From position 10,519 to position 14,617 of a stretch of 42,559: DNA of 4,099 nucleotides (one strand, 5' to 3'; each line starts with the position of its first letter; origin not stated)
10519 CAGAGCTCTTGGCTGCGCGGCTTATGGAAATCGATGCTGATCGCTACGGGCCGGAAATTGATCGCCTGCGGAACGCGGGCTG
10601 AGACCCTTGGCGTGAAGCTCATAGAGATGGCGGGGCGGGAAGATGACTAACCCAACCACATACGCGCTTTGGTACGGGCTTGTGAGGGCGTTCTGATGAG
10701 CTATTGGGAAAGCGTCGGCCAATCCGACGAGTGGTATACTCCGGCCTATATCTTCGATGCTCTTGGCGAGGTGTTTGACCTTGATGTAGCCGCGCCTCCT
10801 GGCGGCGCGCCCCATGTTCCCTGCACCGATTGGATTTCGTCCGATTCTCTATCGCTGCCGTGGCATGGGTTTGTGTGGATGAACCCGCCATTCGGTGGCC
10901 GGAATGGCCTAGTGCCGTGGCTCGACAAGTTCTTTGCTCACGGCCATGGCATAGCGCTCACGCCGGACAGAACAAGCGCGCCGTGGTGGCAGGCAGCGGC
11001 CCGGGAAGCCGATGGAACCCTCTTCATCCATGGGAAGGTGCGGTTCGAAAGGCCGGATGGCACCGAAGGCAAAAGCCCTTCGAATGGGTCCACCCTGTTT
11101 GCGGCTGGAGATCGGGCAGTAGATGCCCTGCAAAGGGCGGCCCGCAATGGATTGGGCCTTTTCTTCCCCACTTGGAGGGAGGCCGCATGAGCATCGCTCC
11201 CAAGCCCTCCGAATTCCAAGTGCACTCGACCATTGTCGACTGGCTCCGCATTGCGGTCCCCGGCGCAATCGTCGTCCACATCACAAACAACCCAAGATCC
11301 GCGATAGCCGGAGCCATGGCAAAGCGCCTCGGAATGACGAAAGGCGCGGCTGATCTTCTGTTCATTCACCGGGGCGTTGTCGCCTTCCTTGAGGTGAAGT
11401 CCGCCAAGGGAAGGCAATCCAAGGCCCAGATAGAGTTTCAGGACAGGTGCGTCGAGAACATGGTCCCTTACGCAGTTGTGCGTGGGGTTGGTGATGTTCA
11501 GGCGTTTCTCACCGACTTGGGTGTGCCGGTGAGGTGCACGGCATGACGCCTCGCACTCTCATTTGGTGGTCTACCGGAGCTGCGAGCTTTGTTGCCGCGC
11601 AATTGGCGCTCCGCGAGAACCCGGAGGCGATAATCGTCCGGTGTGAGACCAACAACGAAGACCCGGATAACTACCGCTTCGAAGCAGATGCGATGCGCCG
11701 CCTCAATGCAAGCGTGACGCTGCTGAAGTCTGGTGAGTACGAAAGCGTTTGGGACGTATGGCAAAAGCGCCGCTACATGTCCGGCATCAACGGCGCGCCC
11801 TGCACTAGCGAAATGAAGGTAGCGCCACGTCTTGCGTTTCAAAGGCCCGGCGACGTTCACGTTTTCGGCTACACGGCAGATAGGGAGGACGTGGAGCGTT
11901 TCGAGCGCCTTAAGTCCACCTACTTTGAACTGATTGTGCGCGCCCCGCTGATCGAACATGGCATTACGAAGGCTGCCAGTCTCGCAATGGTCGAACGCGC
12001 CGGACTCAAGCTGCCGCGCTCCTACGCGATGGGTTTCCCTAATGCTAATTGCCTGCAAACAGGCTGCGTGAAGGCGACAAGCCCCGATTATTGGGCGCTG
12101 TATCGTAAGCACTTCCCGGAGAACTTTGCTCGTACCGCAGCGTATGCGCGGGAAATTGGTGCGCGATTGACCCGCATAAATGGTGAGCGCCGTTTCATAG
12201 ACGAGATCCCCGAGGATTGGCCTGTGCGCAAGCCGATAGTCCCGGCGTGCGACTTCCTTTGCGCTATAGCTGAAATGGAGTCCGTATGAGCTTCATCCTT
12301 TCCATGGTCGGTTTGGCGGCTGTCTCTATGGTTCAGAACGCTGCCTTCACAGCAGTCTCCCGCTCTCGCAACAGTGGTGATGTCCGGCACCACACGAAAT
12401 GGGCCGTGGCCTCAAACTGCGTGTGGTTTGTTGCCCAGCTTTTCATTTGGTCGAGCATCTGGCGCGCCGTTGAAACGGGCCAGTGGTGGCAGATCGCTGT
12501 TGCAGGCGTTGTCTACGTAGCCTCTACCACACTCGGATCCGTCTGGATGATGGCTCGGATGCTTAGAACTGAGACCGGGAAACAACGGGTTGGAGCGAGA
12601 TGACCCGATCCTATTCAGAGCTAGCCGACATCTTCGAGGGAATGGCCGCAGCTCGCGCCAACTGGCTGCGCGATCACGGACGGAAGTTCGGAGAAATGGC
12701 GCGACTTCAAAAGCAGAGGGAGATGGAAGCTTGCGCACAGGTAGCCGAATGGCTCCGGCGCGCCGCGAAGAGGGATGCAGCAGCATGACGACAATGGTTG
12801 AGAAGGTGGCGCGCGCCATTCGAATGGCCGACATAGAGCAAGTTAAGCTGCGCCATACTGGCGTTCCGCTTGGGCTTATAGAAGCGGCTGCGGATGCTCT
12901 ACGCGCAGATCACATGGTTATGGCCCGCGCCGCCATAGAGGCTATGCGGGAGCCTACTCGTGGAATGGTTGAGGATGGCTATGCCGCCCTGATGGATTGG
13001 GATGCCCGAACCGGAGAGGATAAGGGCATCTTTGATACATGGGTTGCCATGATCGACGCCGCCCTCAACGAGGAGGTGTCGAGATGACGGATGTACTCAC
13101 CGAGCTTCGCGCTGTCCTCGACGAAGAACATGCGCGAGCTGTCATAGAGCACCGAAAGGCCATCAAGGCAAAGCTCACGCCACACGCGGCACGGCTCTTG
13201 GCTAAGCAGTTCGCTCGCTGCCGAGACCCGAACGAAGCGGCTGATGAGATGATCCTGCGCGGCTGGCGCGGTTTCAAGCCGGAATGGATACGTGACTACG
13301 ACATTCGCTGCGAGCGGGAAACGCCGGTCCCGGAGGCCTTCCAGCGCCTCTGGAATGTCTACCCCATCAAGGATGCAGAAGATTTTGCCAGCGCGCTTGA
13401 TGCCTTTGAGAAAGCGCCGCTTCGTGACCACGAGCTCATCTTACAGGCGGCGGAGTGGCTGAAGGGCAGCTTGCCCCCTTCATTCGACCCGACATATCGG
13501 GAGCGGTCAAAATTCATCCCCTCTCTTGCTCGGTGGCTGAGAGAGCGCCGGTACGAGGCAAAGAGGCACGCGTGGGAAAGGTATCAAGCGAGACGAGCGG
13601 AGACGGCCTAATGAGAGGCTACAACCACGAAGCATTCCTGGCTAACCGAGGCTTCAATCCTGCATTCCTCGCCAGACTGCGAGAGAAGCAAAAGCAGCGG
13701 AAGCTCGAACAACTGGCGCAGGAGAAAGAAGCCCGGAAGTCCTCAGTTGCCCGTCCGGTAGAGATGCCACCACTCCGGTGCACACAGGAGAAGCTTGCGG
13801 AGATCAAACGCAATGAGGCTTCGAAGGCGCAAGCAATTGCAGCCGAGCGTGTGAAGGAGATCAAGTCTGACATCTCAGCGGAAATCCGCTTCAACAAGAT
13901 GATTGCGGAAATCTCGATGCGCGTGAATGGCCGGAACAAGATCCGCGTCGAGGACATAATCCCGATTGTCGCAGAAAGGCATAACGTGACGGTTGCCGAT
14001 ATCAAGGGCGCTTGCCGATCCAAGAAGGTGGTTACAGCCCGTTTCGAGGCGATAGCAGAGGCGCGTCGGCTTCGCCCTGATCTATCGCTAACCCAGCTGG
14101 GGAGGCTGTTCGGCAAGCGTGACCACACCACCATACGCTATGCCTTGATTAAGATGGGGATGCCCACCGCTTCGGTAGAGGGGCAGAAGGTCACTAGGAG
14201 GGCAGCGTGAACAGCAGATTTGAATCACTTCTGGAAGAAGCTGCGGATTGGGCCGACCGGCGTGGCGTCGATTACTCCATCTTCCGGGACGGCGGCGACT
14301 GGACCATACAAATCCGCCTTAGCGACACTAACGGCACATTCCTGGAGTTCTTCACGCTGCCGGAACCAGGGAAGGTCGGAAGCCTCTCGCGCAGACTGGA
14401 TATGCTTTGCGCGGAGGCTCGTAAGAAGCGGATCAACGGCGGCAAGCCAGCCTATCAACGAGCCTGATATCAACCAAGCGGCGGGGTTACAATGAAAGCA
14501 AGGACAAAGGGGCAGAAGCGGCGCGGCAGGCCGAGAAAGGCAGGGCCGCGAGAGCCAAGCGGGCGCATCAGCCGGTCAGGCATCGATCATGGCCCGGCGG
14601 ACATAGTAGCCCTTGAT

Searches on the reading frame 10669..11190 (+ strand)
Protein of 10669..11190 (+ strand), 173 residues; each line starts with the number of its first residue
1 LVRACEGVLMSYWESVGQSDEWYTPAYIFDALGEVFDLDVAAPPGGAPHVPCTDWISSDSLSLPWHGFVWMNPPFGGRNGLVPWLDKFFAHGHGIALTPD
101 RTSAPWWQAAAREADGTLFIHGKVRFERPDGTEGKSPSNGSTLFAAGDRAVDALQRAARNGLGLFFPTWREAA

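Call 76: search_protein_families(library=pfam, max_evalue=0.001, proteins=[window:10669-11190:+])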
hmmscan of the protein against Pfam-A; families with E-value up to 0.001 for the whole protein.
window:10669-11190:+ (173 aa): 1 family
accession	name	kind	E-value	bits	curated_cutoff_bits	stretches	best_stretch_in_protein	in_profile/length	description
PF05869.16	Dam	-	1.8e-09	37.9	28.1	1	18-139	8-135/169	DNA N-6-adenine-methyltransferase (Dam)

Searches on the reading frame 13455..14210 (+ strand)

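Call 6: search_protein_families(library=pfam, max_evalue=1, proteins=[window:13455-14210:+])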
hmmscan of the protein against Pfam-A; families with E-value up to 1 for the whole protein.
window:13455-14210:+ (251 aa): 3 families
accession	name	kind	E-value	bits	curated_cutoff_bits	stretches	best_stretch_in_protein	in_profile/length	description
PF08299.17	Bac_DnaA_C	-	3.8e-16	59.3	31.5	1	165-231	1-66/69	Bacterial dnaA protein helix-turn-helix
PF19498.4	DUF6033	-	0.068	13.5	25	1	73-147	122-184/205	Protein of unknown function (DUF6033)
PF02650.20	HTH_WhiA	-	0.11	13.4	27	1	193-220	38-65/84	WhiA C-terminal HTH domain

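Call 7: search_protein_families(library=phrogs, max_evalue=1, proteins=[window:13455-14210:+])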
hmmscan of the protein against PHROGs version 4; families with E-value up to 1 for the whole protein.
window:13455-14210:+ (251 aa): 3 families
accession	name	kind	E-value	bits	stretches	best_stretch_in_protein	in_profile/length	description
phrog_27829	-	DNA, RNA and nucleotide metabolism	5.9e-06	27.2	1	171-231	7-65/72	DnaA-like replication initiation protein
phrog_34198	-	unknown function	0.00069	20.5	1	165-234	7-76/180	-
phrog_35498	-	unknown function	0.055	14.2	1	70-99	5-34/54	-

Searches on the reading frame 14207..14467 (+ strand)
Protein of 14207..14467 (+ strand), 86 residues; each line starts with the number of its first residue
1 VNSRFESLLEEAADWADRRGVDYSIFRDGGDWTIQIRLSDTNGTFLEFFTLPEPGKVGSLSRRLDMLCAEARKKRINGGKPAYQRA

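Call 6: search_protein_families(library=pfam, max_evalue=1, proteins=[window:14207-14467:+])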
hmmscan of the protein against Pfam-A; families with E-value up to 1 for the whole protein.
window:14207-14467:+ (86 aa): 1 family
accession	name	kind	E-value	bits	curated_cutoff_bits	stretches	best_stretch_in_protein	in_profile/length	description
PF21158.3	flgK_1st_1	-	0.025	15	24.2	1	7-42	12-46/81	Flagellar hook-associated protein 1, D2-like domain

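Call 7: search_protein_families(library=phrogs, max_evalue=1, proteins=[window:14207-14467:+])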
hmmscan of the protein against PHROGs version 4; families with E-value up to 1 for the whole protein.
window:14207-14467:+ (86 aa): 0 families
